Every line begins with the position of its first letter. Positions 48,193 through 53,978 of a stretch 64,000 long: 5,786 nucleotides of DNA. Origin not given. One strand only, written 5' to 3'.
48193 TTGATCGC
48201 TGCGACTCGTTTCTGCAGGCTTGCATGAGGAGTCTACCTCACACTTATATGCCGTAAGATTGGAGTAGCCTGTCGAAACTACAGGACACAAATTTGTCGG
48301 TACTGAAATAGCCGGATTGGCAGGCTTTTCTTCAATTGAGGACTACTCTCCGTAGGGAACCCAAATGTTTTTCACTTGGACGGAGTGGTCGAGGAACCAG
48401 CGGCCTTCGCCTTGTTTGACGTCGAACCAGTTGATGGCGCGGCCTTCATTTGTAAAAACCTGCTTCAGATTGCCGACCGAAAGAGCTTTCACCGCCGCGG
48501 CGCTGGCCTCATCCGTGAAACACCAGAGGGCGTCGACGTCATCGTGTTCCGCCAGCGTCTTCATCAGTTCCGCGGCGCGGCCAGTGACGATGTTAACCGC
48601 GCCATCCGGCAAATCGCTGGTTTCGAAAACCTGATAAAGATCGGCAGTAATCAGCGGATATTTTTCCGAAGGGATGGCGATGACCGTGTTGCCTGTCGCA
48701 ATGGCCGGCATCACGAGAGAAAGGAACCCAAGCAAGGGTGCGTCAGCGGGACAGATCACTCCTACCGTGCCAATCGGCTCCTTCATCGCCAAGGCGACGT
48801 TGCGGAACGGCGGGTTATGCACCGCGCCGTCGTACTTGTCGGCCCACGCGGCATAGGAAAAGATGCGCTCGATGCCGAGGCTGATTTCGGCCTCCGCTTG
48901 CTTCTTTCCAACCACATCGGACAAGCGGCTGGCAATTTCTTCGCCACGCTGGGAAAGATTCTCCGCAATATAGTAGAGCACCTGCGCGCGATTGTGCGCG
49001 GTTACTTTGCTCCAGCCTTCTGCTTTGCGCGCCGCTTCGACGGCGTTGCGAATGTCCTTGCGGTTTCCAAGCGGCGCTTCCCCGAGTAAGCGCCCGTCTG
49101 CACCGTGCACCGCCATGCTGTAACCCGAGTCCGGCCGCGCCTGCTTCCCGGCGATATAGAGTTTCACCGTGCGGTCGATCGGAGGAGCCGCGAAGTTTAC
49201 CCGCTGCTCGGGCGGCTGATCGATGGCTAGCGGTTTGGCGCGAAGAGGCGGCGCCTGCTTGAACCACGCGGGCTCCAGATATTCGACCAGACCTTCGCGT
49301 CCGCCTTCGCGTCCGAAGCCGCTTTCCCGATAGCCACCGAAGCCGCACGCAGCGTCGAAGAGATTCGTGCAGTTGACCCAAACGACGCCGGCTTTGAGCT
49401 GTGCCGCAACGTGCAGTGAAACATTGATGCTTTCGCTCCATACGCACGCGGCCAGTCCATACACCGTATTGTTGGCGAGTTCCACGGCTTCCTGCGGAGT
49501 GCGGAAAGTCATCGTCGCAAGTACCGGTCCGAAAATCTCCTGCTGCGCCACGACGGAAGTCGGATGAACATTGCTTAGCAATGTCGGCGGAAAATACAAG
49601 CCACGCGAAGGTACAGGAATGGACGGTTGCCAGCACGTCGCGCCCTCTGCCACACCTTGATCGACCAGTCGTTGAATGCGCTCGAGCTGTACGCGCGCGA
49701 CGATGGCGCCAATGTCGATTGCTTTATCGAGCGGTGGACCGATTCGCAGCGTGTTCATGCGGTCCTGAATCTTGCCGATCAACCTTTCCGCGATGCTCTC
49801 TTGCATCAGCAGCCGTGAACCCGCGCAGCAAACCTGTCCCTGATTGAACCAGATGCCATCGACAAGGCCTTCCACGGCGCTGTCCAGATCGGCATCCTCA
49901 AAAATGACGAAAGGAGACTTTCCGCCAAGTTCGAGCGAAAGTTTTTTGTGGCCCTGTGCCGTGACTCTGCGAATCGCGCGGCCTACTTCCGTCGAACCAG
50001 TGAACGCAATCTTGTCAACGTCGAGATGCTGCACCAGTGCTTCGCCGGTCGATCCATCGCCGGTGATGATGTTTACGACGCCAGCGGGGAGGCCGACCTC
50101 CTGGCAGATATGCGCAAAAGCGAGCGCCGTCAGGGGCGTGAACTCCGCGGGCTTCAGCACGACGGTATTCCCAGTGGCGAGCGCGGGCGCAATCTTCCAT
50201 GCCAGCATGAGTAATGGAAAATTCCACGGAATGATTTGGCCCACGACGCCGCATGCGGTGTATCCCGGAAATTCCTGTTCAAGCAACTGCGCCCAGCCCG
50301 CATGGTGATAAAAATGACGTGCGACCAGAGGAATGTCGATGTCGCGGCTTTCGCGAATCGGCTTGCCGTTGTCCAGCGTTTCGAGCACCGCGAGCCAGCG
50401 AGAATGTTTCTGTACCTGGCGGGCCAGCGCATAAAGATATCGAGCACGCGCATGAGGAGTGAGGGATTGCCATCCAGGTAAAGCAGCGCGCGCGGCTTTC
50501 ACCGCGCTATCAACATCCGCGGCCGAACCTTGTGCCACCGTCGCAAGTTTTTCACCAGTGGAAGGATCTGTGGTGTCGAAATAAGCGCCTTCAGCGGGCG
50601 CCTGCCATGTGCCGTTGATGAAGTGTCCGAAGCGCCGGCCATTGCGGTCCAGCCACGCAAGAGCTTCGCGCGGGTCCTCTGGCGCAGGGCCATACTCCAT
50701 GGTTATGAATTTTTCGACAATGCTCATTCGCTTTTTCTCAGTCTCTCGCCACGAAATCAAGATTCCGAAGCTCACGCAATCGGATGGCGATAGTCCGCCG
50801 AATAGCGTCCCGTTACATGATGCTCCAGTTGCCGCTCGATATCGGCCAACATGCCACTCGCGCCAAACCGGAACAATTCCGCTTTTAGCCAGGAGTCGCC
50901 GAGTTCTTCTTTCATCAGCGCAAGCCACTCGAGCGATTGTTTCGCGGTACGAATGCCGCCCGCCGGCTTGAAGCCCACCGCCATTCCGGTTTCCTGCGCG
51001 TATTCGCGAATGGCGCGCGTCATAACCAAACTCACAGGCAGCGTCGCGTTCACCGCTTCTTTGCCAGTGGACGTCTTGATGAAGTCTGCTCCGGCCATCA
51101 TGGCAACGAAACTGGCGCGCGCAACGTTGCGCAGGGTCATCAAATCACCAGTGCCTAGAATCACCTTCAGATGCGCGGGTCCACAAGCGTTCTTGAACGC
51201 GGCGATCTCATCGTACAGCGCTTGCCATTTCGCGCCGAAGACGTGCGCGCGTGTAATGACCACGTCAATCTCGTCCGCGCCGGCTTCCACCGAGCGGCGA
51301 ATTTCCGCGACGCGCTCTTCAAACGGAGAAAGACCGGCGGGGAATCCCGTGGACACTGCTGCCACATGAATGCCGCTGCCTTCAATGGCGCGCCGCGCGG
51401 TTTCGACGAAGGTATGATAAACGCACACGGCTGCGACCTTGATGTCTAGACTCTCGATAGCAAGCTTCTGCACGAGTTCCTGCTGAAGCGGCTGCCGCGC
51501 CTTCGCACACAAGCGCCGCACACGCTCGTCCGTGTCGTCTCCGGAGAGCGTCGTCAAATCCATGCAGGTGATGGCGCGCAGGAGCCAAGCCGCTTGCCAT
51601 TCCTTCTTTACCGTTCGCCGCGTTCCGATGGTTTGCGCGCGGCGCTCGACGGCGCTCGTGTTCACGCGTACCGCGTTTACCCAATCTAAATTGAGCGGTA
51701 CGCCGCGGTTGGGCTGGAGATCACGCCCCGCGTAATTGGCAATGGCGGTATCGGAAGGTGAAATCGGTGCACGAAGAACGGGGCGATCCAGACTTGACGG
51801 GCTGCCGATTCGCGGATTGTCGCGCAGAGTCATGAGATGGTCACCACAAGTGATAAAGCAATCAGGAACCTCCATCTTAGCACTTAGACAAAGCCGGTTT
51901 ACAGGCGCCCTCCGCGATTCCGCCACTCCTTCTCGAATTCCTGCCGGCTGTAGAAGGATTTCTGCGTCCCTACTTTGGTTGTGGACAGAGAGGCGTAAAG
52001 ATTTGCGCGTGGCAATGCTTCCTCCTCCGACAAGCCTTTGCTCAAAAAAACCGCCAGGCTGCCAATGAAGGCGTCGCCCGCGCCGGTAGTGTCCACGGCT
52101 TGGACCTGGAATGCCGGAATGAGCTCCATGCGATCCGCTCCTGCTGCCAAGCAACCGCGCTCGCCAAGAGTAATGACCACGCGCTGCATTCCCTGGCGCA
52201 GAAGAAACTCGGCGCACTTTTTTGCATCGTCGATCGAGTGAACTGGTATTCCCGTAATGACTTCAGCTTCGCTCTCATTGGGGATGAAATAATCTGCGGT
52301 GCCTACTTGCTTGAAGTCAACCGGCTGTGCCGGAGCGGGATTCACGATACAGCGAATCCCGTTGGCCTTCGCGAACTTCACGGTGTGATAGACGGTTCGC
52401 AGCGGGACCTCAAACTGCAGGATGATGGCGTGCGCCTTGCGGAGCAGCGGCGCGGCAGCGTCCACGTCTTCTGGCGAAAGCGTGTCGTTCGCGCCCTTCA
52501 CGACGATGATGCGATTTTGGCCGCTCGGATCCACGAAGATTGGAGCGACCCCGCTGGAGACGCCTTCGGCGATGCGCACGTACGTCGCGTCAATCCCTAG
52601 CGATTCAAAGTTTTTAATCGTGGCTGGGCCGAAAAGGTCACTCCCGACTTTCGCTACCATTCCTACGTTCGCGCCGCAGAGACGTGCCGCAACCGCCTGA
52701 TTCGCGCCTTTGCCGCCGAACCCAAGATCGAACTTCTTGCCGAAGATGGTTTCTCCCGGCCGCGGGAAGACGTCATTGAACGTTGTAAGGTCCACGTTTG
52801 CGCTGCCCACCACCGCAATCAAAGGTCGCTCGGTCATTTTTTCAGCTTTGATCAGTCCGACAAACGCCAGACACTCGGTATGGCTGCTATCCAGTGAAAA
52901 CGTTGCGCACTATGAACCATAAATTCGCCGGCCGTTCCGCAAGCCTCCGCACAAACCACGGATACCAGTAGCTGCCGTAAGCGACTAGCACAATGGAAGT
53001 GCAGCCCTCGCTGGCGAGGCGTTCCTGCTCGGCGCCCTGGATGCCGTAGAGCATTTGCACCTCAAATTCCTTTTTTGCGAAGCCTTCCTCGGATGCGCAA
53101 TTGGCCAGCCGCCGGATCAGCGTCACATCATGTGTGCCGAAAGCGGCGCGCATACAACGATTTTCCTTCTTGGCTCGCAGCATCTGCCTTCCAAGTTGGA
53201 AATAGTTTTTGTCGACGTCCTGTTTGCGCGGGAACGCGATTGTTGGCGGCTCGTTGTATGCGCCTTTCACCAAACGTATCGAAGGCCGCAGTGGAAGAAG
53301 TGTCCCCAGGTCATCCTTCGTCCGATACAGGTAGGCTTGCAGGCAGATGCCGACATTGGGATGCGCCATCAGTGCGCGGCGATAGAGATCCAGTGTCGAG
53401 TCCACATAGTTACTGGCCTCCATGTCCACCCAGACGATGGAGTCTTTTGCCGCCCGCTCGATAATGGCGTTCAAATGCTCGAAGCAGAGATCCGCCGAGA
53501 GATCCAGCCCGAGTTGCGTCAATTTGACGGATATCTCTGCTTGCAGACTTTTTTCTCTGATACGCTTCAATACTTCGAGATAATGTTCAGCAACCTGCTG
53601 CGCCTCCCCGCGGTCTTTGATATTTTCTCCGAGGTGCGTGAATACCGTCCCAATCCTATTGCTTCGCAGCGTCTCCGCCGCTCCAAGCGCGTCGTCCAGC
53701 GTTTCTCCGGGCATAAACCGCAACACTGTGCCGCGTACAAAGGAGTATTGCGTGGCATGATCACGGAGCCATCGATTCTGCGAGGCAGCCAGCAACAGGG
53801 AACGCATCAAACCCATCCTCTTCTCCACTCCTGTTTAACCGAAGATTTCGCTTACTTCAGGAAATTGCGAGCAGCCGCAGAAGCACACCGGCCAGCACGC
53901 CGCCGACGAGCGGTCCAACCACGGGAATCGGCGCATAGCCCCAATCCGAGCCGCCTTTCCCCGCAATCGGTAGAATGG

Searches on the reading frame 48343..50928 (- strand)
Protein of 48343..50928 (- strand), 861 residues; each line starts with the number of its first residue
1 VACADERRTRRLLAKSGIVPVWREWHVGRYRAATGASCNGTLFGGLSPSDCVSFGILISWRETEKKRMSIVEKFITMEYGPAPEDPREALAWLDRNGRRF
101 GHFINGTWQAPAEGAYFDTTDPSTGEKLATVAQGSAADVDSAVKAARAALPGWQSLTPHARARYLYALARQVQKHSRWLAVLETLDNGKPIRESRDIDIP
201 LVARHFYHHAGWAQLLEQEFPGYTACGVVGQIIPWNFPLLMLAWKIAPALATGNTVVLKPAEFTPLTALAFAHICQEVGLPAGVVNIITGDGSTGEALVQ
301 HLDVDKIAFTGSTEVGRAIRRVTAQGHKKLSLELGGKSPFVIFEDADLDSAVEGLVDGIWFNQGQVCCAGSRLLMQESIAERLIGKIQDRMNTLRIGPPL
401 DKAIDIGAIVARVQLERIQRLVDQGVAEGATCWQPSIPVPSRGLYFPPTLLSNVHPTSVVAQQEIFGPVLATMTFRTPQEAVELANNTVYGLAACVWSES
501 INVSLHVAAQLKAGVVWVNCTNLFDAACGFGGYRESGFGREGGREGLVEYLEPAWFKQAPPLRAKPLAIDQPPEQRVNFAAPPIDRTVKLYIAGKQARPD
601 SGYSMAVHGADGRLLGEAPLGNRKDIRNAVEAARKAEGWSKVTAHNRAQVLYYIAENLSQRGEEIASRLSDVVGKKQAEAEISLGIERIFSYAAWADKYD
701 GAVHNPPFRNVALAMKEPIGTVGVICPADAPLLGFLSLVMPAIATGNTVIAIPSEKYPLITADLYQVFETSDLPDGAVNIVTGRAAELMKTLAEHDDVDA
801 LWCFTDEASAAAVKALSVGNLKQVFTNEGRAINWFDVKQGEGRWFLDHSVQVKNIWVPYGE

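Call 12: search_protein_families(library=pfam, proteins=[window:48343-50928:-], max_evalue=0.00001)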
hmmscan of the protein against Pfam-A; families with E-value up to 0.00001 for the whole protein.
window:48343-50928:- (861 aa): 2 families
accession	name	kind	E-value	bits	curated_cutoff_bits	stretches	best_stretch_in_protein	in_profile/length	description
PF00171.27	Aldedh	-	1.2e-197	657.5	23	2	108-553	1-458/461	Aldehyde dehydrogenase family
PF07368.16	DUF1487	-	5.1e-10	39.6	23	0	470-522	117-170/215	Protein of unknown function (DUF1487)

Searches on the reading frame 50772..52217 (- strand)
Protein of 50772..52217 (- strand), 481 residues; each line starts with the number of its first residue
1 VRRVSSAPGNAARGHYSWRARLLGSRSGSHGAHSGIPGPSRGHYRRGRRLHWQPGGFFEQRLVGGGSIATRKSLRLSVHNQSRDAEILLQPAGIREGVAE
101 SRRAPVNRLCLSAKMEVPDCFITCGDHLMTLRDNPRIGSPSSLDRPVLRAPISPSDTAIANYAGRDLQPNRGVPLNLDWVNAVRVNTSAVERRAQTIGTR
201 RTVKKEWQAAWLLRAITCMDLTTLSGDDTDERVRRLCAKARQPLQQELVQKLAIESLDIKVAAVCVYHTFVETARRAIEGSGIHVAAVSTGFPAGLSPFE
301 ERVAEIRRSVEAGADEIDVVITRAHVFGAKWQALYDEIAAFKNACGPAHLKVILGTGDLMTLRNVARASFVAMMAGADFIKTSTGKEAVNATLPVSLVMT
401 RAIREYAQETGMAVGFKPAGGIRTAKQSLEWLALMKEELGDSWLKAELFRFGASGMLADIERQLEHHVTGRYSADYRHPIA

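Call 12: search_protein_families(library=pfam, proteins=[window:50772-52217:-], max_evalue=0.00001)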
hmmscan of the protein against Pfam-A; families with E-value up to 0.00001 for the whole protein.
window:50772-52217:- (481 aa): 1 family
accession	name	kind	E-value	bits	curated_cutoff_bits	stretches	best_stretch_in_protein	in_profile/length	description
PF01791.15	DeoC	-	8.8e-21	75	23.8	1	215-429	2-205/229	DeoC/LacD family aldolase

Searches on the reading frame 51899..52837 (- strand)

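Call 12: search_protein_families(library=pfam, proteins=[window:51899-52837:-], max_evalue=0.00001)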
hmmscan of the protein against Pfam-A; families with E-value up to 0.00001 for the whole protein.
window:51899-52837:- (312 aa): 2 families
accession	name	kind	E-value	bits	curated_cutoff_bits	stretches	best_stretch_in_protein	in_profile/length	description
PF00294.29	PfkB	-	6.9e-61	206.6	25.8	1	6-294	3-298/302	pfkB family carbohydrate kinase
PF08543.17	Phos_pyr_kin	-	1.7e-09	37.8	27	1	178-283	117-229/246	Phosphomethylpyrimidine kinase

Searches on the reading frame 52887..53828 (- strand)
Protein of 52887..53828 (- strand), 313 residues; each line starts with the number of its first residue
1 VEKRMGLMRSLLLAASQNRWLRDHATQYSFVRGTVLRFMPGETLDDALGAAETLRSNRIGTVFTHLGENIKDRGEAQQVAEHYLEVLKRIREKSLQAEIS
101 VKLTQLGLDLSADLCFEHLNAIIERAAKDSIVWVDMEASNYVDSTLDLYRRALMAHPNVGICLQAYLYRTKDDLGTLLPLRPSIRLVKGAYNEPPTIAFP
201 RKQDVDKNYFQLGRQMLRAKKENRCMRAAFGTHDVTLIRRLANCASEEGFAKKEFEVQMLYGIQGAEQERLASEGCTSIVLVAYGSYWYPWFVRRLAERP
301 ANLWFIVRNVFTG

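Call 12: search_protein_families(library=pfam, proteins=[window:52887-53828:-], max_evalue=0.00001)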
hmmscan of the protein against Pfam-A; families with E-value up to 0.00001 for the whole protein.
window:52887-53828:- (313 aa): 1 family
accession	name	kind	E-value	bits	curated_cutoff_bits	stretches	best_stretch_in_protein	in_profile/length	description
PF01619.24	Pro_dh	-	1.8e-30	106.9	27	1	49-305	3-275/278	Proline dehydrogenase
